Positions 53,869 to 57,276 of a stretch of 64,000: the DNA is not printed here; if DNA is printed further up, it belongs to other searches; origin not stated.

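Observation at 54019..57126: Single polypeptide with ~42 haem-binding CxxCH motifs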

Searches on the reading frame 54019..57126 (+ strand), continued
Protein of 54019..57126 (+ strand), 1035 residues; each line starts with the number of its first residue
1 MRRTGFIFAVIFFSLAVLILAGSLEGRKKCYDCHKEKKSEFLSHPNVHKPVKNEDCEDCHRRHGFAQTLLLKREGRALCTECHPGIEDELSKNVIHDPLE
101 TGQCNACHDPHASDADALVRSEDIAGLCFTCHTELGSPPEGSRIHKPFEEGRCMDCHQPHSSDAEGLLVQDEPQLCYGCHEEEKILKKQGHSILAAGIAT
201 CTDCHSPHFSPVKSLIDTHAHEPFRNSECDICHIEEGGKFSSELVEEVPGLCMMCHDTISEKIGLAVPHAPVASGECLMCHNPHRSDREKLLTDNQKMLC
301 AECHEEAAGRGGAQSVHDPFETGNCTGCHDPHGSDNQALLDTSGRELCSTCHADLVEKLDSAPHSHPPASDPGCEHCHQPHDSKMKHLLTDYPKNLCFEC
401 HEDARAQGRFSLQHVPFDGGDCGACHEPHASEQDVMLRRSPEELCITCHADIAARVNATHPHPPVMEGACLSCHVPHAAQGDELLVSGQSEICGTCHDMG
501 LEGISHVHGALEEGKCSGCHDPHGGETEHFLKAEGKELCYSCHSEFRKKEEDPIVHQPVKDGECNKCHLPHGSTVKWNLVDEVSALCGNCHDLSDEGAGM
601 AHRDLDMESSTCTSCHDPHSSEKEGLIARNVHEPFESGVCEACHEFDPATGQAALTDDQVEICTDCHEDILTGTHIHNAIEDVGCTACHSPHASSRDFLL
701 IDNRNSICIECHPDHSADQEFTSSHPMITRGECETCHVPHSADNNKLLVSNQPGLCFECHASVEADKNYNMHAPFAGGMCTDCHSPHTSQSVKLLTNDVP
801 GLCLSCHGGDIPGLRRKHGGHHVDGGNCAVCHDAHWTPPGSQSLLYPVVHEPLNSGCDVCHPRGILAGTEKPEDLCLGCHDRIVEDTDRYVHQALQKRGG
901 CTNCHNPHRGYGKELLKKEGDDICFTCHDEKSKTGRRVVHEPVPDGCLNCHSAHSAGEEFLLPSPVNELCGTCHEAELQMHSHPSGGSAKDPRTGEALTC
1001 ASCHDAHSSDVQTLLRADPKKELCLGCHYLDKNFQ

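Call 37: predict_structure(alignment_id=A1)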
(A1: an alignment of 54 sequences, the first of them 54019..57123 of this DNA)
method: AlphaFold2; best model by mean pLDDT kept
length: 1035 residues; sequences in the alignment: 54
mean_pLDDT: 82.8   pTM: 0.59
mean pLDDT of the five models: 82.8, 81.5, 78.9, 65.2, 62.5
residues with pLDDT >= 90: 292; 70-90: 603; 50-70: 103; < 50: 37
segments of 3 or more residues with pLDDT < 50: 22-25, 194-196, 931-934, 1014-1035
pLDDT, mean of each block of 10 residues (from residue 1): 66 78 61 91 95 91 66 83 87 90 88 92 87 87 91 92 93 88 60 58 88 85 83 68 63 89 94 90 88 90 75 79 91 92 88 92 91 86 89 89 76 81 91 93 88 90 90 89 87 89 86 89 92 89 85 91 92 92 91 83 82 91 93 88 85 85 84 70 84 91 87 75 84 86 83 88 79 89 92 89 84 81 81 87 87 85 69 85 80 79 90 86 75 54 73 87 86 73 66 69 68 44 43 34
secondary structure, 60 per line:
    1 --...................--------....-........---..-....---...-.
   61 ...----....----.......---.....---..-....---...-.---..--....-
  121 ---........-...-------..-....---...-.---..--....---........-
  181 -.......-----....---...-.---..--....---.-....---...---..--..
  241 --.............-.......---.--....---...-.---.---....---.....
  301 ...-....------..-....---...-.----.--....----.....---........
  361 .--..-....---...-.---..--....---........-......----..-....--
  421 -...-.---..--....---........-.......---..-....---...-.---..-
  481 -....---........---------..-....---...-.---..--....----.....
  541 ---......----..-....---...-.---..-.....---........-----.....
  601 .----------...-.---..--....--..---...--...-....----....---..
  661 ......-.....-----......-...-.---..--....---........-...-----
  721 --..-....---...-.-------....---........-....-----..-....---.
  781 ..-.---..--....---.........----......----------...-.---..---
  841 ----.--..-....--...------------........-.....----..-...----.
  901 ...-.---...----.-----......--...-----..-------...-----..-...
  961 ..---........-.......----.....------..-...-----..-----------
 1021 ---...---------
elements in order (helices of 4 or more, strands of 3 or more residues): H3-21 H30-33 H35-42 H49-52 E60-63 E68-71 H76-82 H86-90 H97-100 H124-131 H146-149 H172-179 H182-188 H194-197 H222-225 H243-255 H257-263 H270-273 H296-303 H305-308 H318-321 H345-349 H353-361 H367-370 H393-400 H402-407 H415-418 H441-448 H450-456 H463-466 H489-496 H509-512 H536-540 H544-549 H557-560 H583-590 H596-601 E644-647 E652-655 H659-666 H668-672 H678-683 H704-711 H726-729 H752-759 H761-764 H773-776 H799-807 H812-817 H851-854 H872-879 H881-885 H900-903 E909-911 H922-927 H966-973 H975-981 E986-990

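Call 39: fold_search(model_id=the predicted structure, library=pdb)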
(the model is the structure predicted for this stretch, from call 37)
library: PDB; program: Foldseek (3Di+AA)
matches with E <= 10: 3; with E <= 0.001: 1
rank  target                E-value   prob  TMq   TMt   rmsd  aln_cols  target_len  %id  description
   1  6r2q_A                4.6e-06  1.00  0.10  0.33  15.4       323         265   21  Structure of the Mtr complex (released 2020-04-22)
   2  2bl0_B                8.7e+00  0.01  0.04  0.13  15.6       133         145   13  Physarum polycephalum myosin II regulatory domain (released 2005-10-13)
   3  6rn5                  8.7e+00  0.01  0.04  0.09  16.2       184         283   13  PptA from Streptomyces chartreusis (released 2019-06-19)

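Call 61: search_protein_families(library=pfam, proteins=[L022:5071-6582:+, L001:9533-9988:+, L002:9460-9942:+, L003:9519-9983:+, L004:8565-9053:+, L062:9549-10001:+, L035:6140-6628:+, L041:3352-3900:+, L010:9449-9970:+], max_evalue=1)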
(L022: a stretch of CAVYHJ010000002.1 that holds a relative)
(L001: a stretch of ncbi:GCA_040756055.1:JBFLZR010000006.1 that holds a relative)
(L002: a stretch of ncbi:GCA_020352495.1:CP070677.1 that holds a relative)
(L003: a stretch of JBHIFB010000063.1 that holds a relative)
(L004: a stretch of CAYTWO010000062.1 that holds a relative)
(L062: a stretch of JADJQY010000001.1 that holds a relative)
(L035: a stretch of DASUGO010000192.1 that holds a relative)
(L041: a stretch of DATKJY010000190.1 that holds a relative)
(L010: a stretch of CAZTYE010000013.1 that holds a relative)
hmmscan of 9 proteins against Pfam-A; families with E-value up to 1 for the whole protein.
L022:5071-6582:+ (504 aa): 1 family
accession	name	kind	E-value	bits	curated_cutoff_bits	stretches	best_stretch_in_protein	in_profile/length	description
PF05140.19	ResB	-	1.5e-78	265.2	24.6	1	34-479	2-479/486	ResB-like family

L001:9533-9988:+ (152 aa): 0 families

L002:9460-9942:+ (161 aa): 0 families

L003:9519-9983:+ (155 aa): 1 family
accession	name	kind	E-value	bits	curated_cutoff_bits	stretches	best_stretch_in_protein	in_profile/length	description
PF19944.4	DUF6406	-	0.0061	17.2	26.9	1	18-67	20-61/84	Family of unknown function (DUF6406)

L004:8565-9053:+ (163 aa): 0 families

L062:9549-10001:+ (151 aa): 0 families

L035:6140-6628:+ (163 aa): 0 families

L041:3352-3900:+ (183 aa): 0 families

L010:9449-9970:+ (174 aa): 0 families

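Call 81: find_encoding_contigs(protein=P0095, flank=10000, max_places=1)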
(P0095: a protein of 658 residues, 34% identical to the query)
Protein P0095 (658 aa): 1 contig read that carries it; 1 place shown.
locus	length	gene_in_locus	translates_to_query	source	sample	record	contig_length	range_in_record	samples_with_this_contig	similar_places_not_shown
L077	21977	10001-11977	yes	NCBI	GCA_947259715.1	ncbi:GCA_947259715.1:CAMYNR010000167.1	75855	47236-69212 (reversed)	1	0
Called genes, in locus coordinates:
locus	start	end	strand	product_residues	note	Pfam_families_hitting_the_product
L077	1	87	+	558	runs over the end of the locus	PF02463:SMC_N, PF13476:AAA_23, PF13304:AAA_21 (faint)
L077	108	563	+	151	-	PF00583:Acetyltransf_1, PF13673:Acetyltransf_10, PF13508:Acetyltransf_7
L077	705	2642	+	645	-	PF17170:DUF5128 (faint), PF01436:NHL (weak), PF05036:SPOR (weak)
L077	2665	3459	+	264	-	PF14522:Cytochrome_C7 (faint), PF14537:Cytochrom_c3_2 (faint)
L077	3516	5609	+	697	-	PF13505:OMP_b-brl (faint)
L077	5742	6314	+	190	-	PF13036:LpoB, PF05643:GNA1162-like (weak), PF03783:CsgG (faint)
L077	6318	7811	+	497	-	-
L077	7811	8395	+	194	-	-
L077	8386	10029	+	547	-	PF13145:Rotamase_2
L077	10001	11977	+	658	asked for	PF02085:Cytochrom_CIII (faint), PF14522:Cytochrome_C7 (faint), PF14537:Cytochrom_c3_2 (faint), PF22678:Cytochrom_c_NrfB-like (faint), PF09699:Paired_CXXCH_1, PF22113:Mtrc-MtrF_II-IV_dom (weak), PF09699:Paired_CXXCH_1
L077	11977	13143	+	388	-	PF02085:Cytochrom_CIII (faint), PF14522:Cytochrome_C7 (faint), PF14537:Cytochrom_c3_2 (faint), PF09699:Paired_CXXCH_1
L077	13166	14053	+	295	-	PF01436:NHL (faint)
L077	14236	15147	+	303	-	PF09699:Paired_CXXCH_1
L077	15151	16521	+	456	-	PF22113:Mtrc-MtrF_II-IV_dom (faint), PF14522:Cytochrome_C7 (faint), PF09699:Paired_CXXCH_1 (faint), PF14537:Cytochrom_c3_2 (faint)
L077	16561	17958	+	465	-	-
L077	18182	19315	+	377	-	PF09699:Paired_CXXCH_1 (weak)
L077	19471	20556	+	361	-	PF14522:Cytochrome_C7 (faint), PF09699:Paired_CXXCH_1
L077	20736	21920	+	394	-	PF14522:Cytochrome_C7 (faint), PF14537:Cytochrom_c3_2 (faint), PF16656:Pur_ac_phosph_N (faint), PF09699:Paired_CXXCH_1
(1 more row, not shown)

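Call 82: find_encoding_contigs(protein=P0065, flank=10000, max_places=1)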
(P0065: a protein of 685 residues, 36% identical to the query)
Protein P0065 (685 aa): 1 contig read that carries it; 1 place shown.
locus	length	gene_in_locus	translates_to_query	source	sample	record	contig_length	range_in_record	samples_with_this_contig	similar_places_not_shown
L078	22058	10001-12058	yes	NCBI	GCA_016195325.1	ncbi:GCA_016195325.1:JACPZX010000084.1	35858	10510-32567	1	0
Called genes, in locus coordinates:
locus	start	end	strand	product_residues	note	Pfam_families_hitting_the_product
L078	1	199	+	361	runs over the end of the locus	-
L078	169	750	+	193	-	PF13517:FG-GAP_3 (faint)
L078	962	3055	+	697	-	-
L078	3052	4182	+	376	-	-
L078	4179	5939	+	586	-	PF13616:Rotamase_3, PF00639:Rotamase, PF13145:Rotamase_2, PF13616:Rotamase_3, PF00639:Rotamase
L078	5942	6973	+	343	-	PF08450:SGL (faint), PF17170:DUF5128 (faint), PF01436:NHL (faint)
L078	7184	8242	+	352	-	PF09699:Paired_CXXCH_1 (faint), PF14522:Cytochrome_C7 (faint)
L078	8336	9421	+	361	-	PF10282:Lactonase (faint), PF21783:YNCE (faint), PF02239:Cytochrom_D1 (weak)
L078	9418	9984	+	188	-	-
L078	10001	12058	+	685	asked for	PF22113:Mtrc-MtrF_II-IV_dom (faint), PF02085:Cytochrom_CIII (faint), PF14522:Cytochrome_C7 (faint), PF14537:Cytochrom_c3_2 (faint), PF22678:Cytochrom_c_NrfB-like (faint), PF09699:Paired_CXXCH_1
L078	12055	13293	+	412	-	PF02085:Cytochrom_CIII (faint), PF14522:Cytochrome_C7 (faint), PF22678:Cytochrom_c_NrfB-like (faint), PF14537:Cytochrom_c3_2 (faint), PF09699:Paired_CXXCH_1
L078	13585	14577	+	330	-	PF00034:Cytochrom_C, PF13442:Cytochrome_CBB3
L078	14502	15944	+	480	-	PF00115:COX1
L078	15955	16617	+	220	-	PF02433:FixO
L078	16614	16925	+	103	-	-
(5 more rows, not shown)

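Call 89: search_solved_structures(query=window:54019-57123:+, max_evalue=10)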
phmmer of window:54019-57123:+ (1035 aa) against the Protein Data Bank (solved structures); distinct sequences matched with E-value up to 10: 7.
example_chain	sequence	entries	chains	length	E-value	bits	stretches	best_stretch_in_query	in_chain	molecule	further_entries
6r2q_A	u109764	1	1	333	2.9e-15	58.2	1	653-811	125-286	Cystathionine beta-synthase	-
2ozy_A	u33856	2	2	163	0.00045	21.2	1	702-770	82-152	Cytochrome c-type protein nrfB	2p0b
28pb_A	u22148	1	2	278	0.0022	18.9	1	733-833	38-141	Cytochrome c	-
5n1t_B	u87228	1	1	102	0.077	13.8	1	307-346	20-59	Cytochrome C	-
2j7a_C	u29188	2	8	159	0.22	12.3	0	49-87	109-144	CYTOCHROME C QUINOL DEHYDROGENASE NRFH | NAPC/NIRT CYTOCHROME C FAMILY PROTEIN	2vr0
8bcx_A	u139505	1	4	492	2.1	9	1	759-791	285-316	Nitrite reductase (cytochrome; ammonia-forming)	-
6v0a_A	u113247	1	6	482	3.4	8.3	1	180-236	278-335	Nitrite reductase (cytochrome; ammonia-forming)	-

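Call 119: list_cluster_members(proteins=[P0081, P0082, P0083, P0086, P0089, P0093, P0094, P0095, P0096, P0099])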
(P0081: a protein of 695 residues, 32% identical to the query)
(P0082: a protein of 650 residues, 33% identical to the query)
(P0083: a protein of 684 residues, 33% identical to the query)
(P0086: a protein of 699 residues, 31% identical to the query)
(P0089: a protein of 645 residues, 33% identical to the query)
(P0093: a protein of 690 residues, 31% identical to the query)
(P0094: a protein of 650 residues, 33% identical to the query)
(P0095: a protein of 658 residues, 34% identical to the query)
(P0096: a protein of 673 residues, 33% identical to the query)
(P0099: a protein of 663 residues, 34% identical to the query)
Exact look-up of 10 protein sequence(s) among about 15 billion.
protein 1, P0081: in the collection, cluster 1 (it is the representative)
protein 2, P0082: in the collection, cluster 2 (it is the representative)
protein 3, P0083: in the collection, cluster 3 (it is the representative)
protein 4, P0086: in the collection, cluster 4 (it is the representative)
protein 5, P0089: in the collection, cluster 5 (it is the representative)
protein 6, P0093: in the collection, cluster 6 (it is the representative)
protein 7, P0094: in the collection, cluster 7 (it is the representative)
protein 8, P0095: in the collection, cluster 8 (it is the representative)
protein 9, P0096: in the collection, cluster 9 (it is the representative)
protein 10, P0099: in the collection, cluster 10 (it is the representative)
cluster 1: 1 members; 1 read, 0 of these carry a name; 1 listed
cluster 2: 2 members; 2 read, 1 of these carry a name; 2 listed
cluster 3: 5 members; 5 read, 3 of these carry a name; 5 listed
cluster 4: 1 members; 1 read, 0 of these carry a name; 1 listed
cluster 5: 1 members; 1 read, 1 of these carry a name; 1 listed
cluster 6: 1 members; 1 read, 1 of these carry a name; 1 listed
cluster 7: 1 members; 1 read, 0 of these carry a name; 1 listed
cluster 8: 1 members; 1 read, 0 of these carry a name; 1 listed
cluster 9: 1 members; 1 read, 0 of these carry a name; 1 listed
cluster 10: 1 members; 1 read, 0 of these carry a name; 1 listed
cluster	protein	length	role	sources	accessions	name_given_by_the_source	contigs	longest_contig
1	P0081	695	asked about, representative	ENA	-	-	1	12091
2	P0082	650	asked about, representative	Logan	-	-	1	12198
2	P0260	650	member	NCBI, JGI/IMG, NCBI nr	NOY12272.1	MAG: hypothetical protein GXP51_00815 [Deltaproteobacteria bacterium] | hypothetical protein [Deltaproteobacteria bacterium]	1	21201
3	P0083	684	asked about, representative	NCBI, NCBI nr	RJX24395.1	MAG: hypothetical protein C4563_00410 [Desulfobulbus sp.]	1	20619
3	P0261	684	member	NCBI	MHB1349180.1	MAG: cytochrome c3 family protein [Desulfobulbaceae bacterium]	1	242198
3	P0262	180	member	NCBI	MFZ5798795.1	MAG: cytochrome c3 family protein, partial [Thermodesulfobacteriota bacterium]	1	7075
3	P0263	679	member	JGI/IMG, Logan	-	-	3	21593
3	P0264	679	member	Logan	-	-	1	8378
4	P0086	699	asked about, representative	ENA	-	-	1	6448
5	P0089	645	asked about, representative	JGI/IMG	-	DmsE family decaheme c-type cytochrome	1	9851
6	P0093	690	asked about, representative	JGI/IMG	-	predicted CXXCH cytochrome family protein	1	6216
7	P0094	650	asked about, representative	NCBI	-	-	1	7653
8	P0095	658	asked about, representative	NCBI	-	-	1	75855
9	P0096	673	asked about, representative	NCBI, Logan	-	-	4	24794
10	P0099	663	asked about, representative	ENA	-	-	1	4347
